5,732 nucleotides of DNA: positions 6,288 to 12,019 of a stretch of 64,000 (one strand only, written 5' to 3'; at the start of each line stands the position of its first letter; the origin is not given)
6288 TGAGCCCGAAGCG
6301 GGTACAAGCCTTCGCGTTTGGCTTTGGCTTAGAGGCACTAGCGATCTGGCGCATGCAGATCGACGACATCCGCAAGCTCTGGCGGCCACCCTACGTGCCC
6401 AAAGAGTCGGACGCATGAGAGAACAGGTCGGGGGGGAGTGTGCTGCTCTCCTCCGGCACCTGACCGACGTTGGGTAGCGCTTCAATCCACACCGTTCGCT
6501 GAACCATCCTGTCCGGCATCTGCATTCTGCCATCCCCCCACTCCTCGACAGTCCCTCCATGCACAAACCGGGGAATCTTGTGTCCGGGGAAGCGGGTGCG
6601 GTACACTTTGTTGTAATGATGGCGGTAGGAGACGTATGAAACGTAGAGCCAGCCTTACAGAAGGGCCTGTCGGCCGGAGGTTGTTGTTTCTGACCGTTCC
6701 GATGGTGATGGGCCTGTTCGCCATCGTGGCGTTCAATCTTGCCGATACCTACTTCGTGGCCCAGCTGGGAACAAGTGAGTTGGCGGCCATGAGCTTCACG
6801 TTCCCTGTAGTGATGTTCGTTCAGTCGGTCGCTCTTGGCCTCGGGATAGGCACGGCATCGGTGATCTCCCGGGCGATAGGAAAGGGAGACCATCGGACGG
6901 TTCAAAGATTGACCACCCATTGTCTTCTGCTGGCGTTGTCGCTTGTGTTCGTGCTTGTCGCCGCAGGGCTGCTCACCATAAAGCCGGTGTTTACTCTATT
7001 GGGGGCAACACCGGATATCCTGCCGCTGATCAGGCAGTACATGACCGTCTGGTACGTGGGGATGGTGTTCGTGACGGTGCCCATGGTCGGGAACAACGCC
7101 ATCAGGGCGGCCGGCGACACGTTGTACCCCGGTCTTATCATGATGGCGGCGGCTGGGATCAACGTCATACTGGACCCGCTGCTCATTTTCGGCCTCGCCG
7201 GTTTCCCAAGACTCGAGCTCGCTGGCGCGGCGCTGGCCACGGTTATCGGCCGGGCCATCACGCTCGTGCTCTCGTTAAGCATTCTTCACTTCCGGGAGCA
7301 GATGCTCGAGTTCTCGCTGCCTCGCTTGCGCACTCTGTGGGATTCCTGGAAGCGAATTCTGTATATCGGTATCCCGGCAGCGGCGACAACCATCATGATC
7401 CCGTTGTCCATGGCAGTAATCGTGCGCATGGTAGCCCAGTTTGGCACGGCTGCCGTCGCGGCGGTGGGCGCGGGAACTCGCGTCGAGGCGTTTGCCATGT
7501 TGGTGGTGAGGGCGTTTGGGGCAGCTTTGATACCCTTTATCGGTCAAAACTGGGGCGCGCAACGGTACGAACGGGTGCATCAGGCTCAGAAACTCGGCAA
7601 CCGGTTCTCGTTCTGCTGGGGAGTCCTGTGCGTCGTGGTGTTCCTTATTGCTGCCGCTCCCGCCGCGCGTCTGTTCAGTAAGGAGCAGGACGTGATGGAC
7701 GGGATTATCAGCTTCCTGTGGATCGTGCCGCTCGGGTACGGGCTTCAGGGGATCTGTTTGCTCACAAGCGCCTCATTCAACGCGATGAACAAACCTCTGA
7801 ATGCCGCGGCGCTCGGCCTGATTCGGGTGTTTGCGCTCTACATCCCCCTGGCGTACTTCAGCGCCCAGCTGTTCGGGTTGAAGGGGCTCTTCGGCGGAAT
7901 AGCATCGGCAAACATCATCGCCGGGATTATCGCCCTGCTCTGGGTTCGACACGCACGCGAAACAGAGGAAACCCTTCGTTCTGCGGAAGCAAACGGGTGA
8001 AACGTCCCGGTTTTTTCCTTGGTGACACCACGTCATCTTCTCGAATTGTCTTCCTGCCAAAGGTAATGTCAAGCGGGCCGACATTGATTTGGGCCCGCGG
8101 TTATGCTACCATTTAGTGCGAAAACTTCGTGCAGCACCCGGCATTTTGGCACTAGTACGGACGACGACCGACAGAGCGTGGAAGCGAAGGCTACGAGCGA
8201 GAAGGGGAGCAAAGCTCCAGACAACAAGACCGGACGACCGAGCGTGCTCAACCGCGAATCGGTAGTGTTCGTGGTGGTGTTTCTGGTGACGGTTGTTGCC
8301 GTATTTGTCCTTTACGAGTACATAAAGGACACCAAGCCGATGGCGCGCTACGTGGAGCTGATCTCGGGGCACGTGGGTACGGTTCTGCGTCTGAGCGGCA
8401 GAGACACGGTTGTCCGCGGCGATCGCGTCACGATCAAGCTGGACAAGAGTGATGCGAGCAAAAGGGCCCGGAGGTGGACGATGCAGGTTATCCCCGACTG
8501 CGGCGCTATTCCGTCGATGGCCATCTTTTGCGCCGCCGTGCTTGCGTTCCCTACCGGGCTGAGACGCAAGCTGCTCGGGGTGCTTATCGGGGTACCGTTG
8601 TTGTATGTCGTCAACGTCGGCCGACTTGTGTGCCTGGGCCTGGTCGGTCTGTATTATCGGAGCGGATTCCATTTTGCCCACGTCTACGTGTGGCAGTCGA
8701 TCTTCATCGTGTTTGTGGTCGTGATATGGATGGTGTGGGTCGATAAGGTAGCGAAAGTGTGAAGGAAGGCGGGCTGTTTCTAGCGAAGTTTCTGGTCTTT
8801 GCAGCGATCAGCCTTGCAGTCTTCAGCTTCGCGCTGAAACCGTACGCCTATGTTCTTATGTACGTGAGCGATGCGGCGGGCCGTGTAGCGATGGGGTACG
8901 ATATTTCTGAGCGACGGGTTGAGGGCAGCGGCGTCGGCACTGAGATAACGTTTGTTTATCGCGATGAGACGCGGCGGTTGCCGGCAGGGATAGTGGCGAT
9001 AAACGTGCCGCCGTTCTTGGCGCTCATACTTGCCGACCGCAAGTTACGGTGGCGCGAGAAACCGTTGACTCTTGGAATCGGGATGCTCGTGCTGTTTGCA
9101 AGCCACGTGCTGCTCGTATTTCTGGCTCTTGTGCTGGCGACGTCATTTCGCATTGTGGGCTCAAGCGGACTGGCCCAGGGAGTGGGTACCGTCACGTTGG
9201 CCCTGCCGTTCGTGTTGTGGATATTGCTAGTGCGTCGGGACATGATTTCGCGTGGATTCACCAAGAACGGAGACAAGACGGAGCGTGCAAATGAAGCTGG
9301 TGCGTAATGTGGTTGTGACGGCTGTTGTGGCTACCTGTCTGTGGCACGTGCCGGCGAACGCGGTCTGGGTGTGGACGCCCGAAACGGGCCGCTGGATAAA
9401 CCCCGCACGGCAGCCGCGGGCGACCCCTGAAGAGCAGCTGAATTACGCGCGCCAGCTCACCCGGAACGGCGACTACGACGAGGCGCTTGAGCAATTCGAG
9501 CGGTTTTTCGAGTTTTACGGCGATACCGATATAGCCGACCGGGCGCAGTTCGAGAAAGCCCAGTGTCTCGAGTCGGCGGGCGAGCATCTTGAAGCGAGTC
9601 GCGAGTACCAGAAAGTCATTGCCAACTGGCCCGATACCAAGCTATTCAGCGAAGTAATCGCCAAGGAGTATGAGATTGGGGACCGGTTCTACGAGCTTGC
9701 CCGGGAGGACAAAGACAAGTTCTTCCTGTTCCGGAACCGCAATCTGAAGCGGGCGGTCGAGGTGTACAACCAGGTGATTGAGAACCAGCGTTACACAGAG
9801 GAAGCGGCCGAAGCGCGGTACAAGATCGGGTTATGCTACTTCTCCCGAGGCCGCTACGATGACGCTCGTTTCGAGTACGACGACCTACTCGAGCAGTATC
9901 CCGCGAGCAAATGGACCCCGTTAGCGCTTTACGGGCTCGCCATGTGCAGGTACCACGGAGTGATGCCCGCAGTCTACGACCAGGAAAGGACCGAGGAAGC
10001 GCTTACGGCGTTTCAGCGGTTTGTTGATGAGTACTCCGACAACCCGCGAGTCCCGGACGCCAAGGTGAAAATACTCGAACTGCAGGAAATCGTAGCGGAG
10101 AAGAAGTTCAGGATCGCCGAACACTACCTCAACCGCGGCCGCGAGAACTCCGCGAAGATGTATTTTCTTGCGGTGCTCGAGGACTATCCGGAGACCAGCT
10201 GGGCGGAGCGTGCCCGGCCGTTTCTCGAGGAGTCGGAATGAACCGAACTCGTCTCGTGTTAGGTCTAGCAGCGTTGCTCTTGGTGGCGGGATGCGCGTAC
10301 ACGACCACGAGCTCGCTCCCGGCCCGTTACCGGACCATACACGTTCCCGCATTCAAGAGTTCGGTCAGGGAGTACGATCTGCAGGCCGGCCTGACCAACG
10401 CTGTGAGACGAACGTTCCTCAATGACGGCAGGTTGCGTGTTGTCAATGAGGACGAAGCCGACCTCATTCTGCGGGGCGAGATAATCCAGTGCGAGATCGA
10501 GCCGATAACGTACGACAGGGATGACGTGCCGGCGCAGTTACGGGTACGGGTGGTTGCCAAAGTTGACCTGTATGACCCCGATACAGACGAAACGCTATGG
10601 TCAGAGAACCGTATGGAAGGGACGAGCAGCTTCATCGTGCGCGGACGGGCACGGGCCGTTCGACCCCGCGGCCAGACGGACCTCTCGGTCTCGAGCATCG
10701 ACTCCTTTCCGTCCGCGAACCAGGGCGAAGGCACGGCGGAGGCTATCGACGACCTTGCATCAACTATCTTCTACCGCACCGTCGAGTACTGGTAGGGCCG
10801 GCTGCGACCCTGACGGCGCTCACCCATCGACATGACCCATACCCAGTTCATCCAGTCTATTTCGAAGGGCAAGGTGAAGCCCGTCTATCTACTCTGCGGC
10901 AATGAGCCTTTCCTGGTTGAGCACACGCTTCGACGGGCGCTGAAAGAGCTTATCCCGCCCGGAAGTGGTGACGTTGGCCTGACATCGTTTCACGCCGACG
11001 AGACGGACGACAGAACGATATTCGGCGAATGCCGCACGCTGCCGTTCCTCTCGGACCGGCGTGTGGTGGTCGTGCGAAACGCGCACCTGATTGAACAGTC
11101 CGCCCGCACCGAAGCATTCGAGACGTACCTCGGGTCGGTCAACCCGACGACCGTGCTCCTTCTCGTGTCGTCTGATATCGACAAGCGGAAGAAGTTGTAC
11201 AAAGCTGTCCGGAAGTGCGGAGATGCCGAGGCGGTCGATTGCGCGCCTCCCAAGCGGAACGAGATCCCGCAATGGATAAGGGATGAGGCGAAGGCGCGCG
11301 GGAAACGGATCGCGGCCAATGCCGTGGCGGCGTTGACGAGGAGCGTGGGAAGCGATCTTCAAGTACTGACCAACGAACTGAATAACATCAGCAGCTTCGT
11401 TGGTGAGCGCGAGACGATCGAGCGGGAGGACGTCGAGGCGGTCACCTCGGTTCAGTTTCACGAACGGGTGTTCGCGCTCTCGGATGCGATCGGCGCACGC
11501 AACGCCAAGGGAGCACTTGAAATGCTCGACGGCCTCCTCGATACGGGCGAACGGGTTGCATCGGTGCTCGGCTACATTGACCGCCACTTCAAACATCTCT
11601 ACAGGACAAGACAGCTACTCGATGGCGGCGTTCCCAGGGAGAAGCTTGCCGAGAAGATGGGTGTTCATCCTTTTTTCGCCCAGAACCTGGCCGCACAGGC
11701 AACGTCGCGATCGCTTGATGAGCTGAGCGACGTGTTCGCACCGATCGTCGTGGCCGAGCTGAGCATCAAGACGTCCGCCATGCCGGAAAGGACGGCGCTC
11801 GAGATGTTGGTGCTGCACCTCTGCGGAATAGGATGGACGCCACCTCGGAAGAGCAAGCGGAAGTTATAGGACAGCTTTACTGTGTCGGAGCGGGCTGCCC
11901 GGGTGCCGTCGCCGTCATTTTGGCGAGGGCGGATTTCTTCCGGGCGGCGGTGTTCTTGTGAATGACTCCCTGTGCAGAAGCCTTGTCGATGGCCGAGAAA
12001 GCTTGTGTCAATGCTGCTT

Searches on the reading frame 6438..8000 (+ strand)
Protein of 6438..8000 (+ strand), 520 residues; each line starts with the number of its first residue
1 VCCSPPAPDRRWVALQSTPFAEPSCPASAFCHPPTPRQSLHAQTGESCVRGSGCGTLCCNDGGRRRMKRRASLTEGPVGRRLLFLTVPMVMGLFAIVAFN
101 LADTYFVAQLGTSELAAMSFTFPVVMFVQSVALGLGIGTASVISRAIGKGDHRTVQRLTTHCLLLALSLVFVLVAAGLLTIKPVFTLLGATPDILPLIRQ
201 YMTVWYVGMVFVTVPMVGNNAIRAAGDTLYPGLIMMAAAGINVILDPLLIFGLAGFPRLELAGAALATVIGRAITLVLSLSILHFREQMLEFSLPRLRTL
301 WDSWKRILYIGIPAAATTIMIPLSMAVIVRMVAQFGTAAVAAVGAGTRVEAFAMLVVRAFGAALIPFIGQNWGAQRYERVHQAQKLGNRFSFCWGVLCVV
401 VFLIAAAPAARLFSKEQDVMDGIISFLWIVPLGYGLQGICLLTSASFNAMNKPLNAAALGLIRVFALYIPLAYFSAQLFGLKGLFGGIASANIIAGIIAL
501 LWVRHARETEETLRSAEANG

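Call 66: search_protein_families(library=pfam, proteins=[window:6438-8000:+], max_evalue=0.0001)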
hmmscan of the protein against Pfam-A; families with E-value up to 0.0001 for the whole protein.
window:6438-8000:+ (520 aa): 1 family
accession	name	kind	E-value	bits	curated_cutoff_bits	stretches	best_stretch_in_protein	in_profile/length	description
PF01554.23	MatE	-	4e-46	157.1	24.9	2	88-248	1-161/161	MatE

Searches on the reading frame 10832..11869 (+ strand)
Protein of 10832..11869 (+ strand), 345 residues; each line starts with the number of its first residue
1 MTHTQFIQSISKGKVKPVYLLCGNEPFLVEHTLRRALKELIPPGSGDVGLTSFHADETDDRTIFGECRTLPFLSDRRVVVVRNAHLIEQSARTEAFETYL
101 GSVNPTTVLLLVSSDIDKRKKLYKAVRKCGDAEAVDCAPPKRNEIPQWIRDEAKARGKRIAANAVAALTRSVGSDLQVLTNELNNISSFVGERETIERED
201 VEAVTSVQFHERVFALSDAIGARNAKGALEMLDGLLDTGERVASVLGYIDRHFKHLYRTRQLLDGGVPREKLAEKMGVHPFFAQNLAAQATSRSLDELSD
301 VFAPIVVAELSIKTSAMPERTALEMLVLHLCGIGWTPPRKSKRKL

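Call 66: search_protein_families(library=pfam, proteins=[window:10832-11869:+], max_evalue=0.0001)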
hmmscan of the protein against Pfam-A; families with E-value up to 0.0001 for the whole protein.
window:10832-11869:+ (345 aa): 2 families
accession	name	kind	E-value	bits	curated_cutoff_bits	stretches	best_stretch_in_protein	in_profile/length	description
PF21694.2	DNA_pol3_delta_C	-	3e-22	79.3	27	1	211-329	2-120/121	DNA polymerase III delta subunit, C-terminal domain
PF06144.19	DNA_pol3_delta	-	3.1e-17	63.2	21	1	19-135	1-121/124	DNA polymerase III, delta subunit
